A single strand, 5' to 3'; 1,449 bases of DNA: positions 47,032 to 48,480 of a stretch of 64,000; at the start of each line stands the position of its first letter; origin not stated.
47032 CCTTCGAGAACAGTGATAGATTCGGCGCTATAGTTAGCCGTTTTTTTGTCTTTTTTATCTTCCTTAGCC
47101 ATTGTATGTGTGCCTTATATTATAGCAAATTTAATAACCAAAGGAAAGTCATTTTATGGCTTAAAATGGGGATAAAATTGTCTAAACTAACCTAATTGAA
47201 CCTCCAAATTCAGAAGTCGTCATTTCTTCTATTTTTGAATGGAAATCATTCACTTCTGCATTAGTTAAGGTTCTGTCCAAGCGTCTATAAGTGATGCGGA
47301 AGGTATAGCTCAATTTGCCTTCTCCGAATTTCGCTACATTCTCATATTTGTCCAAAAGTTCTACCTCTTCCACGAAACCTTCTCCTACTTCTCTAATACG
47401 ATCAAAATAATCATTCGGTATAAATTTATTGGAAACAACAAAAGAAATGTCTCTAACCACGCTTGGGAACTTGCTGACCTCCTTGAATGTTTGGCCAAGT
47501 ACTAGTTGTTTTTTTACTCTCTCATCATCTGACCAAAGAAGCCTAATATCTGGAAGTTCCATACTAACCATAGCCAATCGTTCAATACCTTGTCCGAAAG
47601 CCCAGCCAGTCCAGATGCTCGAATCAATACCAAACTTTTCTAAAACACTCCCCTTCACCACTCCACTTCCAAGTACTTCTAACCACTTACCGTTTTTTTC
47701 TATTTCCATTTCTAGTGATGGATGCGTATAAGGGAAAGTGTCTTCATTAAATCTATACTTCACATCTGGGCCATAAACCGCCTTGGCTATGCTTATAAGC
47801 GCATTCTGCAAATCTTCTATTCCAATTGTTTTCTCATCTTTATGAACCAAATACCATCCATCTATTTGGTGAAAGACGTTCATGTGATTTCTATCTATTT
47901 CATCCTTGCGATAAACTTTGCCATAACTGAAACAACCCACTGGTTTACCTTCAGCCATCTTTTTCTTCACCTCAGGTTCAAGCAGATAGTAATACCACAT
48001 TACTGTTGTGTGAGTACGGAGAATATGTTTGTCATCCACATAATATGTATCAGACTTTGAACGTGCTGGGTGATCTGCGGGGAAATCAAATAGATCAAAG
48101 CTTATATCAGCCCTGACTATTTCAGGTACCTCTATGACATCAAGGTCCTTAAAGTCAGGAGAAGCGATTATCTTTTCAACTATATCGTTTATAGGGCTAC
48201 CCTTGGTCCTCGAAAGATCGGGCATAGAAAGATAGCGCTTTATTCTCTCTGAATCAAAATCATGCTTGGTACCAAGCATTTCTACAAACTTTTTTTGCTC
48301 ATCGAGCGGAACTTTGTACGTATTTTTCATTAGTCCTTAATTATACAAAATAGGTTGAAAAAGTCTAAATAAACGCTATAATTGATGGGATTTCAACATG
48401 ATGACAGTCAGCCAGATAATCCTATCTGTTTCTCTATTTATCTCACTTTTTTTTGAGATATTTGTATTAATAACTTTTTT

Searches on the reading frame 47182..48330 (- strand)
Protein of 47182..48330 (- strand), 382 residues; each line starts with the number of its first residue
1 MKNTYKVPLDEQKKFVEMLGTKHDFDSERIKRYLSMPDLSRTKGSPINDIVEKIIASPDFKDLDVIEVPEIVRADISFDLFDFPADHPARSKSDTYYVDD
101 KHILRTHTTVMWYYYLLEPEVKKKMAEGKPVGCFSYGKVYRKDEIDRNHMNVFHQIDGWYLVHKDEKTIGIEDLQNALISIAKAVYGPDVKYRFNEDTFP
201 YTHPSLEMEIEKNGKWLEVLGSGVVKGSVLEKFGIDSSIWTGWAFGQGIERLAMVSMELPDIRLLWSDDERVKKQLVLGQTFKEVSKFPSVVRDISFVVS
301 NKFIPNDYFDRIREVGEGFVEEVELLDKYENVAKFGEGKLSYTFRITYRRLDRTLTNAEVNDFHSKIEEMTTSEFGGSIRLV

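Call 59: find_homologous_proteins(query=window:47182-48330:-, max_evalue=1e-40)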
Query window:47182-48330:- (382 aa): 5918 proteins with E <= 1e-40 among 8000 candidates; the best 120 are listed.
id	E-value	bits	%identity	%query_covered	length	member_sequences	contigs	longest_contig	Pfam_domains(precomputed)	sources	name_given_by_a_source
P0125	8.3e-257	869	100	100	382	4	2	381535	PF03147.20,PF01409.26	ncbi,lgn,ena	-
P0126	1.9e-244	829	95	100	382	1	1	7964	PF03147.20,PF01409.26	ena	-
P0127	5.7e-214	728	82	100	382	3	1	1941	PF03147.20,PF01409.26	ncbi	-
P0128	3.2e-212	723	82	100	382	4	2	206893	PF03147.20,PF01409.26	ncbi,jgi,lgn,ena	-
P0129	1.5e-200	684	78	99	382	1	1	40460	PF03147.20,PF01409.26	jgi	-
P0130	2.0e-200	684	76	100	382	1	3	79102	PF03147.20,PF01409.26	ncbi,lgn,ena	-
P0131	8.6e-191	652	73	100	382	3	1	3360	PF03147.20,PF01409.26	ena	-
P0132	1.3e-190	651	74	100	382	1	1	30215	PF03147.20,PF01409.26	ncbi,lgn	ncbi:MAG: hypothetical protein WA051_02705 [Minisyncoccia bacterium]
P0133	5.8e-190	649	74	100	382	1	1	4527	PF03147.20,PF01409.26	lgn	-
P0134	3.0e-189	647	74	100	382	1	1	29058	PF03147.20,PF01409.26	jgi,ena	-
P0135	5.5e-186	636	71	100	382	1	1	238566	PF03147.20,PF01409.26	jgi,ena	-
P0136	2.2e-185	634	74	100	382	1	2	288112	PF03147.20,PF01409.26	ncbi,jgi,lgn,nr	ncbi:MAG: phenylalanine--tRNA ligase, alpha subunit [Parcubacteria bacterium C7867-005]|nr:MAG: phen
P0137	4.3e-185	633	72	100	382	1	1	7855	PF03147.20,PF01409.26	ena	-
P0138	6.3e-185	633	71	100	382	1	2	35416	PF03147.20,PF01409.26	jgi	-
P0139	6.5e-185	633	74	97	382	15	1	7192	PF03147.20,PF01409.26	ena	-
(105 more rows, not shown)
